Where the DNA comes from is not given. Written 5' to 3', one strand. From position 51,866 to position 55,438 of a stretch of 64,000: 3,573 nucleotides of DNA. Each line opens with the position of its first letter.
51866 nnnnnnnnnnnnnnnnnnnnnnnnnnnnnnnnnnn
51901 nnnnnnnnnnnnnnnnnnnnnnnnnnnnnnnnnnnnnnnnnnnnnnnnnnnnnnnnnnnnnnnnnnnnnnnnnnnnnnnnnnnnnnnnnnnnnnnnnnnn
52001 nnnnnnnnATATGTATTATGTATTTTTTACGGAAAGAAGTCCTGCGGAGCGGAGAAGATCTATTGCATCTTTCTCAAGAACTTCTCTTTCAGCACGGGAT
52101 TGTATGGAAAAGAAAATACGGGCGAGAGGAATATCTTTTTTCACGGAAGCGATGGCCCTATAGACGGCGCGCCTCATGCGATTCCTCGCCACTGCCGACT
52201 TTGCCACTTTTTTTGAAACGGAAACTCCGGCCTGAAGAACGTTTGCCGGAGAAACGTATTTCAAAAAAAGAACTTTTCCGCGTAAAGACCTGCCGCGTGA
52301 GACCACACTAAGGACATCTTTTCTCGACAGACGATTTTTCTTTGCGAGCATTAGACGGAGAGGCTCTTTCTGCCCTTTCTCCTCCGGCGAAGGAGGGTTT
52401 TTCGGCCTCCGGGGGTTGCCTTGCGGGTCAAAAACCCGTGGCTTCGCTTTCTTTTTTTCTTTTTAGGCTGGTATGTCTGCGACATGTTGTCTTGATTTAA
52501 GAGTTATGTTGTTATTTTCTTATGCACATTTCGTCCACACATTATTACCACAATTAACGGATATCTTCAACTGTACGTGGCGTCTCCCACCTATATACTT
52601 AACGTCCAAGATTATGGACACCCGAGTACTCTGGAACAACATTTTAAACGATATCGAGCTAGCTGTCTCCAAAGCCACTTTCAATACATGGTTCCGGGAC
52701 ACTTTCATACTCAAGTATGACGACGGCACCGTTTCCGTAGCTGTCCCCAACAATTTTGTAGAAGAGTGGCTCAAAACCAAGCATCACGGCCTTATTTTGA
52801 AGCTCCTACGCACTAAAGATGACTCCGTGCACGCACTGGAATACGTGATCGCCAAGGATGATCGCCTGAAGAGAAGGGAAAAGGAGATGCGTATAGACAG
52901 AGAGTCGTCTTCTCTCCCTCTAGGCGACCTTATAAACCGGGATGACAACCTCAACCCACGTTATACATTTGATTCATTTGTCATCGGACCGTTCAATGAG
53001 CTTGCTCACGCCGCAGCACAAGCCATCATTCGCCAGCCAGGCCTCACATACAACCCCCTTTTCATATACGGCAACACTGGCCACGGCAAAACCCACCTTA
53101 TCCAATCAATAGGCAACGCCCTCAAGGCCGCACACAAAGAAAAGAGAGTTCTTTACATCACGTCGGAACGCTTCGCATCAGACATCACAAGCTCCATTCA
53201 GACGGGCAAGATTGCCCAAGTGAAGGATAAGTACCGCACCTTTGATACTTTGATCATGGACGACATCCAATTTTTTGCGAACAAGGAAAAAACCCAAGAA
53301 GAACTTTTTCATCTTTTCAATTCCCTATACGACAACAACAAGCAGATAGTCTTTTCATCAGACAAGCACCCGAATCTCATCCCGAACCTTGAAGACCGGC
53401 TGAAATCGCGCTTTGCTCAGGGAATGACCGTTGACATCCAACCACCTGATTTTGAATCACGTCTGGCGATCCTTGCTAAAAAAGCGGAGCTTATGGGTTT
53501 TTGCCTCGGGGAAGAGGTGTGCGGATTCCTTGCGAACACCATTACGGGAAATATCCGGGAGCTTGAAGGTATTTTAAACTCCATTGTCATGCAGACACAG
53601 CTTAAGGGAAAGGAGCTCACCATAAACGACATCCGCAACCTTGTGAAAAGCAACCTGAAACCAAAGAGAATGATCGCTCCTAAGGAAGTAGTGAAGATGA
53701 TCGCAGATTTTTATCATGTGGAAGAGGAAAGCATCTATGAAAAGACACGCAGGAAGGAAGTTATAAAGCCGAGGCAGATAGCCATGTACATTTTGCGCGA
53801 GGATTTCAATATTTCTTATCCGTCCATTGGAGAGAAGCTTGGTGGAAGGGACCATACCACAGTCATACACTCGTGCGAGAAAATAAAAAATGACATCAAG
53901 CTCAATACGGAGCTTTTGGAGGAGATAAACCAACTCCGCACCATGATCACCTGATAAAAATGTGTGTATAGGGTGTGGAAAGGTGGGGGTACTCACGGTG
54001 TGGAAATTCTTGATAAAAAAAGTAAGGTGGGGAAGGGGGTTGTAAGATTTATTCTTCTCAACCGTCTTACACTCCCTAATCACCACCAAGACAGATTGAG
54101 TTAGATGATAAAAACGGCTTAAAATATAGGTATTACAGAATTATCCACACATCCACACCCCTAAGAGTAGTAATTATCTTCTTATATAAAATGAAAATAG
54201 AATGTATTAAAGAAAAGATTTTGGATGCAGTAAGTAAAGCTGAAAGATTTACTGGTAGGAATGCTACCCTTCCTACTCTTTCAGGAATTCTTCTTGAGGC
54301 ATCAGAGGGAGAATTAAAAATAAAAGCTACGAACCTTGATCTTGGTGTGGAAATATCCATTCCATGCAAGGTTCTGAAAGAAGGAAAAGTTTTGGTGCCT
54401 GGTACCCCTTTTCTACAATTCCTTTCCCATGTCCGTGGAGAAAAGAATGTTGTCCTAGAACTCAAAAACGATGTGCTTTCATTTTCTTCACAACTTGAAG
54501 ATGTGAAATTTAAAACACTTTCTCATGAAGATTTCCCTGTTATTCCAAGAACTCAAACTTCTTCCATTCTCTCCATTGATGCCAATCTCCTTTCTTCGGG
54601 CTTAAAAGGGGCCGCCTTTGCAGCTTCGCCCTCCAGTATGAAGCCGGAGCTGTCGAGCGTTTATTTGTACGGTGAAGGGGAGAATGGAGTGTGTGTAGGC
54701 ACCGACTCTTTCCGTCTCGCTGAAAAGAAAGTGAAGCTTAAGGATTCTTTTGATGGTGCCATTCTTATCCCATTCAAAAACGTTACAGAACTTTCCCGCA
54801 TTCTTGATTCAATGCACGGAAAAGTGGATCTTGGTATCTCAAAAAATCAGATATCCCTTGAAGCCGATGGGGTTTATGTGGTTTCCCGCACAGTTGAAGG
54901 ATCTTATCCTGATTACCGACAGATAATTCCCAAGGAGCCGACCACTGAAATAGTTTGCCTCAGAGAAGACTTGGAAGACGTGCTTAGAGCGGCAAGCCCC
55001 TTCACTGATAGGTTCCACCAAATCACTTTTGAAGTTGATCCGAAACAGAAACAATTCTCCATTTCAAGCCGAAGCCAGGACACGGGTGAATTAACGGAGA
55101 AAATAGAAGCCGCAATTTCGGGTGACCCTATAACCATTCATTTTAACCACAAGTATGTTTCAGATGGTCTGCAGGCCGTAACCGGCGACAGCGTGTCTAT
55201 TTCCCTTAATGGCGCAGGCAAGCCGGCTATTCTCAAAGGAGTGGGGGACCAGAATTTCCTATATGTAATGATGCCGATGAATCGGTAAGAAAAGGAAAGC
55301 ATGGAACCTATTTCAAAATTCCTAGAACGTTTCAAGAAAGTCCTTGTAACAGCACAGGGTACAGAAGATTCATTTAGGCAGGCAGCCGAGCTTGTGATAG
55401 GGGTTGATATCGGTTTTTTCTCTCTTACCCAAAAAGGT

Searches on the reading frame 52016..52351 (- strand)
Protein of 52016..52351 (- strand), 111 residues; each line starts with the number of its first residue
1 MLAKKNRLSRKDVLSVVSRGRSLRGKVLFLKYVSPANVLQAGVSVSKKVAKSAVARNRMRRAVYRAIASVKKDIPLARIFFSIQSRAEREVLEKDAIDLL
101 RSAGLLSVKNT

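Call 12: search_protein_families(library=pfam, proteins=[window:52016-52351:-])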
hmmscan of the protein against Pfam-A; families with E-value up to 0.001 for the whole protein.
window:52016-52351:- (111 aa): 1 family
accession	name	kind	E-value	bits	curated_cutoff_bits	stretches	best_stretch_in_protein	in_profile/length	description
PF00825.24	Ribonuclease_P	-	1.7e-11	44.5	22.3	1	3-94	2-99/109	Ribonuclease P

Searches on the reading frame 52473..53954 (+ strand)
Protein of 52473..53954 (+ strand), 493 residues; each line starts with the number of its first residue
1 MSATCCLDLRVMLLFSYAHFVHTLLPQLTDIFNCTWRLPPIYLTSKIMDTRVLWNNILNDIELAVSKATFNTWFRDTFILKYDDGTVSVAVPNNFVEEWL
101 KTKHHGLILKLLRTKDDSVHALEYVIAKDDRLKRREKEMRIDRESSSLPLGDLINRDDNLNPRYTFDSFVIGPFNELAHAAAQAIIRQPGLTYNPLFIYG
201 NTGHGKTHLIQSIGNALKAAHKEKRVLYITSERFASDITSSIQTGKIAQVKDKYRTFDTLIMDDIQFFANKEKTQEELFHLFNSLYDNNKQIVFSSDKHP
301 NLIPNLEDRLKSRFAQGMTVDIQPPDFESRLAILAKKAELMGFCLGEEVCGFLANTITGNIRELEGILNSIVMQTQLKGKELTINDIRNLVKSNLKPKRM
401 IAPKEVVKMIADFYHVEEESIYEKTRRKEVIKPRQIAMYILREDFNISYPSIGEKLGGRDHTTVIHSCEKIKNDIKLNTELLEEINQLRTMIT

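Call 7: search_protein_families(library=pfam, proteins=[window:52473-53954:+])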
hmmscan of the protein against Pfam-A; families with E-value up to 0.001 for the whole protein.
window:52473-53954:+ (493 aa): 10 families
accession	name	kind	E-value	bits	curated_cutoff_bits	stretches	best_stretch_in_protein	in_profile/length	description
PF00308.24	Bac_DnaA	-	1e-65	221.3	23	1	160-321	1-162/162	Bacterial DnaA ATPAse domain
PF08299.17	Bac_DnaA_C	-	1.5e-25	89.4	31.5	1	404-471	2-69/69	Bacterial dnaA protein helix-turn-helix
PF11638.13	DnaA_N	-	5.3e-13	48.9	24.6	1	53-113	3-64/65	DnaA N-terminal domain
PF01695.23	IstB_IS21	-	2.4e-09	37.5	24.1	1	196-295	95-192/238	IstB-like ATP binding protein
PF01637.24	ATPase_2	-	1e-05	25.9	33.2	1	192-303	19-123/225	ATPase domain predominantly from Archaea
PF13173.12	AAA_14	-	4.4e-05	23.9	27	1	194-325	3-123/129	AAA domain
PF00004.35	AAA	-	0.00024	22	21.2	1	197-314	2-127/131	ATPase family associated with various cellular activities (AAA)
PF00910.28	RNA_helicase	-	0.00036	21.4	21.5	0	197-268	2-71/105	RNA helicase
PF13401.12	AAA_22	-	0.00043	21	27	0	195-243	7-59/130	AAA domain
PF22688.2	Hda_lid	-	0.00091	19.6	27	0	329-384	3-58/65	Hda, lid domain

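Call 63: find_related_loci(query=window:52473-53954:+, collection=metagenome_contigs, flank=4000)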
Query window:52473-53954:+ (493 aa) in metagenome_contigs; peptide patterns used: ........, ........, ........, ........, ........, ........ (x = any residue, [..] = any of these).
524 stretches matched a pattern; 471 encode a relative of the query (tblastn E <= 1e-3); the best 80 are kept; 80 distinct loci.
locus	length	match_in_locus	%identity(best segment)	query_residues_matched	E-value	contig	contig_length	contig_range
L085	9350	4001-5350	66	47-493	0e+0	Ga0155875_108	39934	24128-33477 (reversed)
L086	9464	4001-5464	63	16-493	0e+0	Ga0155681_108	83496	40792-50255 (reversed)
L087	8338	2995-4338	65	45-492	0e+0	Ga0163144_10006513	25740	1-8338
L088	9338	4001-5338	64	48-491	0e+0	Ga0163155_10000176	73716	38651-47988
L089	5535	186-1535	63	43-492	0e+0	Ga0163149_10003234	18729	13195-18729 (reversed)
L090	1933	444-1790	63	47-493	0e+0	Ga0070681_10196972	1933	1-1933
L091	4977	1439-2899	59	4-493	0e+0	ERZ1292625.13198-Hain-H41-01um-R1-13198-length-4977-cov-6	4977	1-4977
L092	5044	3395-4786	61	25-492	0e+0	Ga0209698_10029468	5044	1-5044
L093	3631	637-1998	62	42-492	0e+0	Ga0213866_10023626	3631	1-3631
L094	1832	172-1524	62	44-493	0e+0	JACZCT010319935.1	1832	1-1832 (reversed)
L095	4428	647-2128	58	3-493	0e+0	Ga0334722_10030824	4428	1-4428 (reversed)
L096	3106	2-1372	62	38-493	0e+0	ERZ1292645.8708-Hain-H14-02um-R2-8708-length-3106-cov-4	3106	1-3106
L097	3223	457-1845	62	31-492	0e+0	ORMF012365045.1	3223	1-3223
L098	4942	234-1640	61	29-491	0e+0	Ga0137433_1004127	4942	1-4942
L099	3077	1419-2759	62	48-493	0e+0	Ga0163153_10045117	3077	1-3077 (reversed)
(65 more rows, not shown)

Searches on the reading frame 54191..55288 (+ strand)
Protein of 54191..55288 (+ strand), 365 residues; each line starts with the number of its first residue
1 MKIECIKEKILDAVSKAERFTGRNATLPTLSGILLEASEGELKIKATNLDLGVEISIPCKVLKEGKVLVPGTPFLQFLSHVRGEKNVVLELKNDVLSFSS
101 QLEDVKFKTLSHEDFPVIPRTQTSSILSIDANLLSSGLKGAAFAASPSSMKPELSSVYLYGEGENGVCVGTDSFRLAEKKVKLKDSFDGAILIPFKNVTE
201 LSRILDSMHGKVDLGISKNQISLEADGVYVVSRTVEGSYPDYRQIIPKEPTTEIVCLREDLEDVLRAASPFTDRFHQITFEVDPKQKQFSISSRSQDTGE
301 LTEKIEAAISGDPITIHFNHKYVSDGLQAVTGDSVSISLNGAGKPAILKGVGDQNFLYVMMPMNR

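Call 7: search_protein_families(library=pfam, proteins=[window:54191-55288:+])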
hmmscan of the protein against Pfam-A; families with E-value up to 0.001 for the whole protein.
window:54191-55288:+ (365 aa): 3 families
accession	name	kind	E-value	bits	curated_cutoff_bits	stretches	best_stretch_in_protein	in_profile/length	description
PF00712.24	DNA_pol3_beta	-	4.7e-25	88.5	24.4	1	1-119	1-120/120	DNA polymerase III beta subunit, N-terminal domain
PF02768.20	DNA_pol3_beta_3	-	5.7e-24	84.7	27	1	243-363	1-120/121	DNA polymerase III beta subunit, C-terminal domain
PF02767.21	DNA_pol3_beta_2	-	7.9e-24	84.6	27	1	129-241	2-116/116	DNA polymerase III beta subunit, central domain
